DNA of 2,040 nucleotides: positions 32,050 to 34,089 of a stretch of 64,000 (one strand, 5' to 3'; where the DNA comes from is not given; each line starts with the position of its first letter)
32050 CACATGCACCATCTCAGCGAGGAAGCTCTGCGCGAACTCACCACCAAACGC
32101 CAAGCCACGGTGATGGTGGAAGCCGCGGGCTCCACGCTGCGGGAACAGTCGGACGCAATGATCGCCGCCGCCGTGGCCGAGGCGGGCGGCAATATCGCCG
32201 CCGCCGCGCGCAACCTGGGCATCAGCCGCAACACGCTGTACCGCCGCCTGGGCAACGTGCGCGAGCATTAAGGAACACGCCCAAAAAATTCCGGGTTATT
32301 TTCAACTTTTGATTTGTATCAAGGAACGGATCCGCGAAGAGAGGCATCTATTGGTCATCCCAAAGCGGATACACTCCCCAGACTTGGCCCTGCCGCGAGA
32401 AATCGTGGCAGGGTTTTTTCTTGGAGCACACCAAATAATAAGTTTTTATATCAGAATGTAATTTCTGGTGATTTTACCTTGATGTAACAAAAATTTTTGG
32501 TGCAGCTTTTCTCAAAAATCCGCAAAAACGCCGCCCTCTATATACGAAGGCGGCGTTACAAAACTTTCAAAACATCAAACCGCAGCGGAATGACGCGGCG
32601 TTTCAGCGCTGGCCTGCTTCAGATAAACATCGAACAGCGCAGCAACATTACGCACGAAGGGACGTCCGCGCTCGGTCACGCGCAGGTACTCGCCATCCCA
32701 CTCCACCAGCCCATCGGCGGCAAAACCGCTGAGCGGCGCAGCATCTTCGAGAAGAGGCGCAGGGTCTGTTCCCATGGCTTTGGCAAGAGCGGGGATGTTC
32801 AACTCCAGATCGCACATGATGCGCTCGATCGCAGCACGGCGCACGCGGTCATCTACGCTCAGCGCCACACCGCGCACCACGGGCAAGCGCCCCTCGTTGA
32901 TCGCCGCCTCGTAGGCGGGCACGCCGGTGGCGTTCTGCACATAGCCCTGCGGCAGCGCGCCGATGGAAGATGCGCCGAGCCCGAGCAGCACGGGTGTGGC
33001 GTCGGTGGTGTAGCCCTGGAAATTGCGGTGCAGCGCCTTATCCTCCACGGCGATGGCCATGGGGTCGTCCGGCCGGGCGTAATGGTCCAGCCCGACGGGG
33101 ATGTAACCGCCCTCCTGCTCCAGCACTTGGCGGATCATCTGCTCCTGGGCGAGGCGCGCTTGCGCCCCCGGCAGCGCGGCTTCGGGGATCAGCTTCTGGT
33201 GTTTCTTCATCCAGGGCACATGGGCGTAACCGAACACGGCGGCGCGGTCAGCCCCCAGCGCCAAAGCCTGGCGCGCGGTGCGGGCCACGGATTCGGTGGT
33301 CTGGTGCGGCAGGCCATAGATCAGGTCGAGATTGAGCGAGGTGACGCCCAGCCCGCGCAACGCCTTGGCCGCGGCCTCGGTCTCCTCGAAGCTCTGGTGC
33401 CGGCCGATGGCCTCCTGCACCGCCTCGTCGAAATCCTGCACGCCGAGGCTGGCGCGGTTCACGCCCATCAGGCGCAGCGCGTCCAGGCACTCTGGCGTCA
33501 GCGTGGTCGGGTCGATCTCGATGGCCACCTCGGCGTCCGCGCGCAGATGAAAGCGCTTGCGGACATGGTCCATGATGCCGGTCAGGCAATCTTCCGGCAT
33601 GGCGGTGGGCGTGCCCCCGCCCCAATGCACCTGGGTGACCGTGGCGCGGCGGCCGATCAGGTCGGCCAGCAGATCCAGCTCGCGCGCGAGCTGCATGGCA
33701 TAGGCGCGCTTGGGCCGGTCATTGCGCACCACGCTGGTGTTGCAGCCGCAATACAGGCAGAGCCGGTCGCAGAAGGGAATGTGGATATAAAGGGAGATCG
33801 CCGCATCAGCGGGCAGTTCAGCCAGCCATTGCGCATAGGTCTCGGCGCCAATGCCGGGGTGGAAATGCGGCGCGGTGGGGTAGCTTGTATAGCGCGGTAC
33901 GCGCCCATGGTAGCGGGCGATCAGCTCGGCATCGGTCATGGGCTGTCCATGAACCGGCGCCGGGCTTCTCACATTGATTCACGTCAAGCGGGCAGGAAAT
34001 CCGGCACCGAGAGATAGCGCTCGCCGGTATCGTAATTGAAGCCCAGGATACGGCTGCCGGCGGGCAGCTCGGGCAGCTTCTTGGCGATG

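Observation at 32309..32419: Candidate oxygen-responsive sRNA behind a perfect FNR box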

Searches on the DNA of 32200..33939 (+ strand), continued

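Call 58: search_rna_families(source=L084, start=7400, end=7800, threshold=evalue, max_evalue=10)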
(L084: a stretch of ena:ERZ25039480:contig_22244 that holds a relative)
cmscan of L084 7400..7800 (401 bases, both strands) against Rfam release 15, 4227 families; matches with E-value up to 10: 3.
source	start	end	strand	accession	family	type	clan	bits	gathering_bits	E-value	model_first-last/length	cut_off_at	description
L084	7522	7596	-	RF00519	suhB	Gene; sRNA;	CL00108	22.9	41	0.014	1-77/77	no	Makes More Granules Regulator RNA (mmgR)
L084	7400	7453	+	RF03229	mir-1297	Gene; miRNA;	-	16.3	84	2.3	24-77/77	5'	mir-1297 microRNA precursor family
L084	7529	7613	+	RF02628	Hrs1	Gene; sRNA;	-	15.7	56.4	1.6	1-74/74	no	Hfq-regulated sRNA 1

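Call 62: search_with_rna_model(model_id=R1, sources=[L101, L102, L103, L104, L105, L106, L107, L108, L109, L110, L111, L112, L113, L114], max_evalue=5, filters=off, show_alignments=0)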
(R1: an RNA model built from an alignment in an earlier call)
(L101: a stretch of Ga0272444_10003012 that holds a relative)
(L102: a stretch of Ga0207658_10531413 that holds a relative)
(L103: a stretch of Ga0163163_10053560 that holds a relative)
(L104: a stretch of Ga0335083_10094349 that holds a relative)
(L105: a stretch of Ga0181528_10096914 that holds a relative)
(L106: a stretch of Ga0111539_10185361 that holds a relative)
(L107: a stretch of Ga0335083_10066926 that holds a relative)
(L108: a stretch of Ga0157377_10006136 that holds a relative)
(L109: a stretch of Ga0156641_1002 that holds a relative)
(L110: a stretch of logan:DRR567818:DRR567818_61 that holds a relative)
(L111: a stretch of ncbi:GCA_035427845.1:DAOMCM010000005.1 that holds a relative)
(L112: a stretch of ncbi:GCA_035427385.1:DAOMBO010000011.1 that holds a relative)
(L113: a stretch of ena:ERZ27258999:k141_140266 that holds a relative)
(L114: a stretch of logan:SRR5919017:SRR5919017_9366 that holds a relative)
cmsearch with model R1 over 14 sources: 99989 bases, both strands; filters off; matches with E-value up to 5: 16.
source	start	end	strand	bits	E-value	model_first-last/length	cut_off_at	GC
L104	2682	2749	-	93.4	2.5e-19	1-68/68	no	0.53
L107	573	640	+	89.1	2.4e-18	1-68/68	no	0.56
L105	1219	1286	-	86.7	8.7e-18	1-68/68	no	0.51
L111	6394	6456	-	30.6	5.9e-05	1-68/68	no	0.51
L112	6394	6456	-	30.6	5.9e-05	1-68/68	no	0.51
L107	604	629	-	21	0.0094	31-56/68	no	0.73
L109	5132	5195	+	18.9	0.028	1-68/68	no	0.52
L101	9795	9841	-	18.7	0.033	1-68/68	no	0.51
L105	1230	1255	+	17.8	0.051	31-56/68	no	0.65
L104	2694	2718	+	17.1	0.074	32-56/68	no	0.68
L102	796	853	-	14.8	0.25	1-68/68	no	0.59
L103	1627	1684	-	14.8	0.25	1-68/68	no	0.6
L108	3954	4011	-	10.5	2.4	1-68/68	no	0.59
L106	1048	1119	+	10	3.1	1-68/68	no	0.62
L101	2415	2444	+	9.5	4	27-56/68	no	0.8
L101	6236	6295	+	9.2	4.7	1-68/68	no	0.58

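Call 66: search_rna_families(source=L111, start=6300, end=6700, threshold=evalue, max_evalue=10, show_alignments=1)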
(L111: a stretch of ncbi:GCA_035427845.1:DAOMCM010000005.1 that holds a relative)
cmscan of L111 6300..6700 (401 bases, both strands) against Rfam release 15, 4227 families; matches with E-value up to 10: 4.
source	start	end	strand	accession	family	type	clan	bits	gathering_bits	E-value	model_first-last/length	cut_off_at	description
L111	6380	6443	+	RF02067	STnc310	Gene; sRNA;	-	20.5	40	0.18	1-61/61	no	Salmonella enterica sRNA STnc310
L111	6390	6461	-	RF00519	suhB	Gene; sRNA;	CL00108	20.1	41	0.071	1-77/77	no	Makes More Granules Regulator RNA (mmgR)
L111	6398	6468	+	RF02628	Hrs1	Gene; sRNA;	-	18.2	56.4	0.41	1-74/74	no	Hfq-regulated sRNA 1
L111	6397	6461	-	RF02399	NsiR1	Gene; sRNA;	-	14.6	39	2.6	1-60/60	no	Nitrogen stress-induced RNA 1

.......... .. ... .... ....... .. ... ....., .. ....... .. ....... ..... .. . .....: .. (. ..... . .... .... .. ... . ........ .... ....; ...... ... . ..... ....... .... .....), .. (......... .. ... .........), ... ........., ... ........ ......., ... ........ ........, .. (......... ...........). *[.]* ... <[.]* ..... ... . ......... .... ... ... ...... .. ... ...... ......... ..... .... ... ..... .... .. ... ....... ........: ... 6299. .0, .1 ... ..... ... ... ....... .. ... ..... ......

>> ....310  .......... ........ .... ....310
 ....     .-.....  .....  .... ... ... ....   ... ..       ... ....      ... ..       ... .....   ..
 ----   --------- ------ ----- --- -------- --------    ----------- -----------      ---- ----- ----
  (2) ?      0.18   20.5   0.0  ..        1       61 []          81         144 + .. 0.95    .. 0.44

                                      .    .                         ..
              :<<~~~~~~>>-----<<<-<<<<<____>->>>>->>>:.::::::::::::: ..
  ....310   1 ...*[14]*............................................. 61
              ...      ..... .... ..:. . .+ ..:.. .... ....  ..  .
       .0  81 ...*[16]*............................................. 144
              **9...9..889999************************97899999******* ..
